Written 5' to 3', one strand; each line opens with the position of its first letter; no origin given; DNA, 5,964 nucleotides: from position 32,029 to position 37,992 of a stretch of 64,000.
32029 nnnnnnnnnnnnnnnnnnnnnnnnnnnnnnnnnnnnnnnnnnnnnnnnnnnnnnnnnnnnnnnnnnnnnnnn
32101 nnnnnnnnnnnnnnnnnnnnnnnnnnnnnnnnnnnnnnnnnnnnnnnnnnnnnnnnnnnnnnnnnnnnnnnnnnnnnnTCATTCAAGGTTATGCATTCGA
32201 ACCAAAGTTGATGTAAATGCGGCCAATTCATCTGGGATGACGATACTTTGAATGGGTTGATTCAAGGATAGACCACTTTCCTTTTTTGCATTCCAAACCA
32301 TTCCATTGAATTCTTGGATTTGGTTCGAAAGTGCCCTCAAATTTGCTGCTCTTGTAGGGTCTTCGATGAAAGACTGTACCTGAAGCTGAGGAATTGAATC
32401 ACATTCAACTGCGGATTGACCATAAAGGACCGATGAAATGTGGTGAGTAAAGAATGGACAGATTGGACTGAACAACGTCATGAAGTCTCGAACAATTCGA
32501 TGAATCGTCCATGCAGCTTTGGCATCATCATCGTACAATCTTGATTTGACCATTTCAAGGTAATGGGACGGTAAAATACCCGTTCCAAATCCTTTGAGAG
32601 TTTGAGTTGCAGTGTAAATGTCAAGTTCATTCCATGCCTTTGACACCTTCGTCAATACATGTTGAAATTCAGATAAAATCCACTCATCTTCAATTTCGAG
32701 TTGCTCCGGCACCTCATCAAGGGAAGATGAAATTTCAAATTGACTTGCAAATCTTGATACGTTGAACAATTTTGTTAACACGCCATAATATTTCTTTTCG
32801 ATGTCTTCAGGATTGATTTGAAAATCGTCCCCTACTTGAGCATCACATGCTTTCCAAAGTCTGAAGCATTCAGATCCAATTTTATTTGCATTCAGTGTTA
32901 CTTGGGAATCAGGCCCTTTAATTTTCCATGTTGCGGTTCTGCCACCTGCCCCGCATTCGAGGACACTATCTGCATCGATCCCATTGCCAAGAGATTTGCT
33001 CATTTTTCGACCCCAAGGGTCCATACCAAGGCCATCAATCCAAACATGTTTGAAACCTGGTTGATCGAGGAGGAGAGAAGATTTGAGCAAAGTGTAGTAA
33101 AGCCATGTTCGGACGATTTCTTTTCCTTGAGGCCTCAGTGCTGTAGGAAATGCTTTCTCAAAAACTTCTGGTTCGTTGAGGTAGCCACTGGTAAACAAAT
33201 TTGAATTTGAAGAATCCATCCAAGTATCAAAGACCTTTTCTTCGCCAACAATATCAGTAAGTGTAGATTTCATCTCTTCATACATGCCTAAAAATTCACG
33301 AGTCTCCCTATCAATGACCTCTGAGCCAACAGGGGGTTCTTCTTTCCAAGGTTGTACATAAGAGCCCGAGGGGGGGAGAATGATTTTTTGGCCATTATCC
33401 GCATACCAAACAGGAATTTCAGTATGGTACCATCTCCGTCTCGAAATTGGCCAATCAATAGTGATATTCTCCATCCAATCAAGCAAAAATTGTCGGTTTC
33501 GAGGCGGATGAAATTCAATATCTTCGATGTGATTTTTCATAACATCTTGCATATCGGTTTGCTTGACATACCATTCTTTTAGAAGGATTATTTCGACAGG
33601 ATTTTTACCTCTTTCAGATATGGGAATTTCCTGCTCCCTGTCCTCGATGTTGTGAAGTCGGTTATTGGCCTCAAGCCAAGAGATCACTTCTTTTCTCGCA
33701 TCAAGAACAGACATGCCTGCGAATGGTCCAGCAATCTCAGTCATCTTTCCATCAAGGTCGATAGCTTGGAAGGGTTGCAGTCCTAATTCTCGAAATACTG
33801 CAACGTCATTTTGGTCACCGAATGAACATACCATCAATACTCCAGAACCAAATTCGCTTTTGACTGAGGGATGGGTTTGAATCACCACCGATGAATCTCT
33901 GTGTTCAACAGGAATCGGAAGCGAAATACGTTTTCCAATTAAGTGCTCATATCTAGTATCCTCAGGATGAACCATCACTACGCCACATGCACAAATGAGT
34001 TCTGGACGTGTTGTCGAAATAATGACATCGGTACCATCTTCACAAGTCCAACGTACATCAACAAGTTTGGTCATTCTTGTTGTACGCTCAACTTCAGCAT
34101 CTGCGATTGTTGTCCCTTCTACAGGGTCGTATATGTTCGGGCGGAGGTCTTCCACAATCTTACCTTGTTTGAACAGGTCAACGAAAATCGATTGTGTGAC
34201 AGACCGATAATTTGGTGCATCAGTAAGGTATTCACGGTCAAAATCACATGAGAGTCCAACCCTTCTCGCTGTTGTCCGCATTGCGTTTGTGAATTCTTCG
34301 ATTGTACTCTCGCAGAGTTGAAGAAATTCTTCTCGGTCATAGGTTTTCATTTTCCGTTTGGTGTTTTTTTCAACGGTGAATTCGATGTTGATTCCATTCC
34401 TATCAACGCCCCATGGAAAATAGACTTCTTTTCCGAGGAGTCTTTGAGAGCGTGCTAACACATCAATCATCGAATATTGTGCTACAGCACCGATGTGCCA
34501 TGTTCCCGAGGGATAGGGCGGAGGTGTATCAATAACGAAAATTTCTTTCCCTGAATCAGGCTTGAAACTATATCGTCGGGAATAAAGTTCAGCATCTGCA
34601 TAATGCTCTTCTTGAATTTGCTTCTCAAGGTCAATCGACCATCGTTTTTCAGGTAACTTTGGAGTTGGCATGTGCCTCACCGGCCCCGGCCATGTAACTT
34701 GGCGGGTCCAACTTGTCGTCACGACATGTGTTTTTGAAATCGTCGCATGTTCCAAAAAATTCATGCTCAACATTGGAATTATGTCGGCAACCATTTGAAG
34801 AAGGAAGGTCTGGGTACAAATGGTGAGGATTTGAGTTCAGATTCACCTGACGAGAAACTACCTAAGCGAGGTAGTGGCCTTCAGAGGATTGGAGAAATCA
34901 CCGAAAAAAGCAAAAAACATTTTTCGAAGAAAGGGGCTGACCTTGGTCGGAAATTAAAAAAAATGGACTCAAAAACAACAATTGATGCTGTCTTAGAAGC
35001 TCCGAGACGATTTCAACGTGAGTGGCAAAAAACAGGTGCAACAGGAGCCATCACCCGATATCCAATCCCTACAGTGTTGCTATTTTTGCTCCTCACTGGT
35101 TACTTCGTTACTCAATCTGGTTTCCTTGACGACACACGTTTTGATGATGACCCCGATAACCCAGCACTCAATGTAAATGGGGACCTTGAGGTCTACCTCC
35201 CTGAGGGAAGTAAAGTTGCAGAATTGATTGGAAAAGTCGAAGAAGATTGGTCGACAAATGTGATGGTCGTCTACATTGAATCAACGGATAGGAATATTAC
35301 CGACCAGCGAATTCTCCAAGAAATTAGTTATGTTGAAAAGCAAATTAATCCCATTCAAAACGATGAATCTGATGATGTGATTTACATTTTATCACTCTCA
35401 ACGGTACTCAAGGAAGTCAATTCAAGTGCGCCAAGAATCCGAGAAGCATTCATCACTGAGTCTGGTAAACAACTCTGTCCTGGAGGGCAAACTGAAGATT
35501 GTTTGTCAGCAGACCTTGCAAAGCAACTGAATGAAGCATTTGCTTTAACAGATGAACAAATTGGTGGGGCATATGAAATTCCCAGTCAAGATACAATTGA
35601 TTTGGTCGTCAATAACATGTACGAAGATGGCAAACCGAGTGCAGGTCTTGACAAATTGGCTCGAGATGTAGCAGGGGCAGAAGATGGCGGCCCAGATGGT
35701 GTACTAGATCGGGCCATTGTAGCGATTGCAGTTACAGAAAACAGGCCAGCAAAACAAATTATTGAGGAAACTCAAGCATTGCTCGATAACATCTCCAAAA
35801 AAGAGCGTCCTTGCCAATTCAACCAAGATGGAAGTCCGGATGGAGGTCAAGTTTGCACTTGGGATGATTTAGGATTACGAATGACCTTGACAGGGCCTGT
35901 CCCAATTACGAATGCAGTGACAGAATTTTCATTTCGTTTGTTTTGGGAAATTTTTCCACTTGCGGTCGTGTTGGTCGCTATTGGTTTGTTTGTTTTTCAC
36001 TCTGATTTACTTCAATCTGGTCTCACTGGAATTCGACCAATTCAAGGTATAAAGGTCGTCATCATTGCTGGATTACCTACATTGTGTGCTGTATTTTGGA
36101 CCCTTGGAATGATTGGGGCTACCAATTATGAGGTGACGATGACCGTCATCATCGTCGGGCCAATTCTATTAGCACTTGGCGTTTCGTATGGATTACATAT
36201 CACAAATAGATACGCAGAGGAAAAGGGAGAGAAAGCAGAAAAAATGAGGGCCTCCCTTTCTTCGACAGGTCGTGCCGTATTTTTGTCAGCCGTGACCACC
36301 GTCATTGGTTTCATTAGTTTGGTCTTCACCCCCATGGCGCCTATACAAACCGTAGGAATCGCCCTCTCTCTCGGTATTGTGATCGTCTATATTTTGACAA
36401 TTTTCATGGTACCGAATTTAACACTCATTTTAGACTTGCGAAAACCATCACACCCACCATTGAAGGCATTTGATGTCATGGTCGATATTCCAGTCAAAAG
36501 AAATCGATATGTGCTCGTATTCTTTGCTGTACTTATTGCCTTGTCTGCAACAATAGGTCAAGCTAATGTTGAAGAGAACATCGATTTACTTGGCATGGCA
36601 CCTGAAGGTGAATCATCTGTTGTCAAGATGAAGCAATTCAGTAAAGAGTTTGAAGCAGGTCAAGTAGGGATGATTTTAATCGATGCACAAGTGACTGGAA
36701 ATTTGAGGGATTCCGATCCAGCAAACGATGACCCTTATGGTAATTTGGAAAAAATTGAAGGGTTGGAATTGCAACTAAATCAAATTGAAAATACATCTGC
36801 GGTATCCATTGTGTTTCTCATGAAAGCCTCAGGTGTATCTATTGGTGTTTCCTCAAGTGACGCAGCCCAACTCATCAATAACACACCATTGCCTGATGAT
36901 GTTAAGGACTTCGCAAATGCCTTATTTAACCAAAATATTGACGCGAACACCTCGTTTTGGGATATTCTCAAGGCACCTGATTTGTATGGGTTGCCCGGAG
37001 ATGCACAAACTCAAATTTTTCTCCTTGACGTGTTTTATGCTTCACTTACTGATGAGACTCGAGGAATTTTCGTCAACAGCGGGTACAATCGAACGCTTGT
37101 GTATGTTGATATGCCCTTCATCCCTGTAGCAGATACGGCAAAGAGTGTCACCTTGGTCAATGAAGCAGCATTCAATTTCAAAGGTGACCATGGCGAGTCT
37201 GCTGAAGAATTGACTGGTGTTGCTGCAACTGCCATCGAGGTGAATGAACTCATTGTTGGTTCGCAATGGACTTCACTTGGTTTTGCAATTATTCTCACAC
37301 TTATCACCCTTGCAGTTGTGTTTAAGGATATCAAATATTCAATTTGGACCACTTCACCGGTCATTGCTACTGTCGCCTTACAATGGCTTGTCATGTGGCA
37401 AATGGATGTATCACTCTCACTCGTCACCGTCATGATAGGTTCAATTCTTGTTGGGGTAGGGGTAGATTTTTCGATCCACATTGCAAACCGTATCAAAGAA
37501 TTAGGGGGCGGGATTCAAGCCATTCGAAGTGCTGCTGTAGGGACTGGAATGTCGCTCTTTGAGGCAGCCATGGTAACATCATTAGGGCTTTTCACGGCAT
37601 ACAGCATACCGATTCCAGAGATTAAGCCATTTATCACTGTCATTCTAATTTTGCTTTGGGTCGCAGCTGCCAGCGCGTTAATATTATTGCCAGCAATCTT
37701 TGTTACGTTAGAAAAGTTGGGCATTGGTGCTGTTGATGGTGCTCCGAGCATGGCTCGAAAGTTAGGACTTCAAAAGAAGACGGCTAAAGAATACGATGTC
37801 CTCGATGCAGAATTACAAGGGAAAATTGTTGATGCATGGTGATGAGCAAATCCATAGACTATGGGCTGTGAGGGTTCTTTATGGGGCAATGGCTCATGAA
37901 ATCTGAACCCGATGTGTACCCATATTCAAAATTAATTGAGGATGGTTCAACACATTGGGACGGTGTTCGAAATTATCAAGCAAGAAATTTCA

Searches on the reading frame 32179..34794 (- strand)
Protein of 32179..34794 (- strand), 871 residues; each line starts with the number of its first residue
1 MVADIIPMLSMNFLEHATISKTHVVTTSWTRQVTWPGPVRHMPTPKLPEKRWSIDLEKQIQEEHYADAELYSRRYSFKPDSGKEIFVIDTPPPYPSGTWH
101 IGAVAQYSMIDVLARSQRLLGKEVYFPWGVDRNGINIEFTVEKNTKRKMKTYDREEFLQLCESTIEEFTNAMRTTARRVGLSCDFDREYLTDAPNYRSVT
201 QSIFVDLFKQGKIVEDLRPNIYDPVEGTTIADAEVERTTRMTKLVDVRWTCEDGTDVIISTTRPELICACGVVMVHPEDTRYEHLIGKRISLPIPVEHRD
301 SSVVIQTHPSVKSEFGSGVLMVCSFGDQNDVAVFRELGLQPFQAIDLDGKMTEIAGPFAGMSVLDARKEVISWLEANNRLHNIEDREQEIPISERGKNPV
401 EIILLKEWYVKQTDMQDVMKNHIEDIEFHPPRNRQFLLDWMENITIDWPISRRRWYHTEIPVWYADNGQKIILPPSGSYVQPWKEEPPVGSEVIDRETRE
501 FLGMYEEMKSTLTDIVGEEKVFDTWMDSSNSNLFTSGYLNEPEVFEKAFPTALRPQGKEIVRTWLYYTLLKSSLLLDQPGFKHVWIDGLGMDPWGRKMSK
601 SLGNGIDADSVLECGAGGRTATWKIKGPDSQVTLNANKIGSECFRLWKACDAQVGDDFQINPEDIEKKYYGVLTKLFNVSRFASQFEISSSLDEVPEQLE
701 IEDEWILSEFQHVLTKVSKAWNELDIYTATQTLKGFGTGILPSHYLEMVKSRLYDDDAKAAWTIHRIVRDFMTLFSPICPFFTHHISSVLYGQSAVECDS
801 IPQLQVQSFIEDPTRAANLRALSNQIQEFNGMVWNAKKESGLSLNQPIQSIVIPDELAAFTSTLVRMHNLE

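Call 92: search_protein_families(library=pfam, proteins=[window:32179-34794:-], max_evalue=0.00001)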
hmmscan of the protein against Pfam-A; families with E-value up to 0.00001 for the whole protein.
window:32179-34794:- (871 aa): 3 families
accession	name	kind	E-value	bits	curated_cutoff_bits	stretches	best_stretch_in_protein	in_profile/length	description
PF00133.28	tRNA-synt_1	-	1.5e-73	248.4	22.7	1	67-660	8-413/414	tRNA synthetases class I (I, L, M and V)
PF08264.19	Anticodon_1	-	2e-20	73.6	25.1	1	703-850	1-146/148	Anticodon-binding domain of tRNA ligase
PF09334.17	tRNA-synt_1g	-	1.7e-17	63.8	20.1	1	87-238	2-138/391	tRNA synthetases class I (M)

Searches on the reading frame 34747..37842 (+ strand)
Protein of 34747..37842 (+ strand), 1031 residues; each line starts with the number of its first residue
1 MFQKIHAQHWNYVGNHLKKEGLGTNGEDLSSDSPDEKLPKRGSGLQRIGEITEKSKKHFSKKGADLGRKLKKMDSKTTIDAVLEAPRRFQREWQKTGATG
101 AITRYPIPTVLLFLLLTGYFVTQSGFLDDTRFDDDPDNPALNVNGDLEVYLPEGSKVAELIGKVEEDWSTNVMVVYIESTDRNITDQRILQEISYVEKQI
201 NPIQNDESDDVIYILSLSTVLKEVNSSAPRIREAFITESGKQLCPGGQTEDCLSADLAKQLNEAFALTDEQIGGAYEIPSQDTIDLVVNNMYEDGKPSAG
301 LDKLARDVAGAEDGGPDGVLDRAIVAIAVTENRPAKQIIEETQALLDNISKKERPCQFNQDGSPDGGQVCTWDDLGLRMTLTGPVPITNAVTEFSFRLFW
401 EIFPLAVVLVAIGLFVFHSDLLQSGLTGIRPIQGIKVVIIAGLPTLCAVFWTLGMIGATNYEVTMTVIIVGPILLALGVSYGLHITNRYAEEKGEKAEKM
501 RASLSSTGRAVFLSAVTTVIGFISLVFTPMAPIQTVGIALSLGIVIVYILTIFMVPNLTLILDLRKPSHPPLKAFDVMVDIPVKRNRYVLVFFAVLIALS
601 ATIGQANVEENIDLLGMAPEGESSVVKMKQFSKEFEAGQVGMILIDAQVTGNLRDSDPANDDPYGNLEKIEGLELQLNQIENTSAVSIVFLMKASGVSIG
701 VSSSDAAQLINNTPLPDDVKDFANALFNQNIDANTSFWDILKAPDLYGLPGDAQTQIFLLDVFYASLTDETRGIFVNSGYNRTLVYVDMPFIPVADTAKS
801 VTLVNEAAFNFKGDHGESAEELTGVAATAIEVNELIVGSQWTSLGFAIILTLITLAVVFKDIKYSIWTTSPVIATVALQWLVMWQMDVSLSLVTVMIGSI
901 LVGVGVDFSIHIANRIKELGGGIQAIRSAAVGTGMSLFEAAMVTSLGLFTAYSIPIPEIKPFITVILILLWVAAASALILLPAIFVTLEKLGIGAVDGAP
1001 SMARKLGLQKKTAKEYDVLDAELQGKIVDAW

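Call 92: search_protein_families(library=pfam, proteins=[window:34747-37842:+], max_evalue=0.00001)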
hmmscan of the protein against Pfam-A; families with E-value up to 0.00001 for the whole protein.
window:34747-37842:+ (1031 aa): 2 families
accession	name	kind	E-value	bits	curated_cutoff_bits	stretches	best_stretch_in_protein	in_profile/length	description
PF03176.21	MMPL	-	1.3e-16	60.9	20.5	1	376-563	122-303/333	MMPL family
PF12349.14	Sterol-sensing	-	4.2e-06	27.2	22.3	1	443-565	14-138/153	Sterol-sensing domain of SREBP cleavage-activation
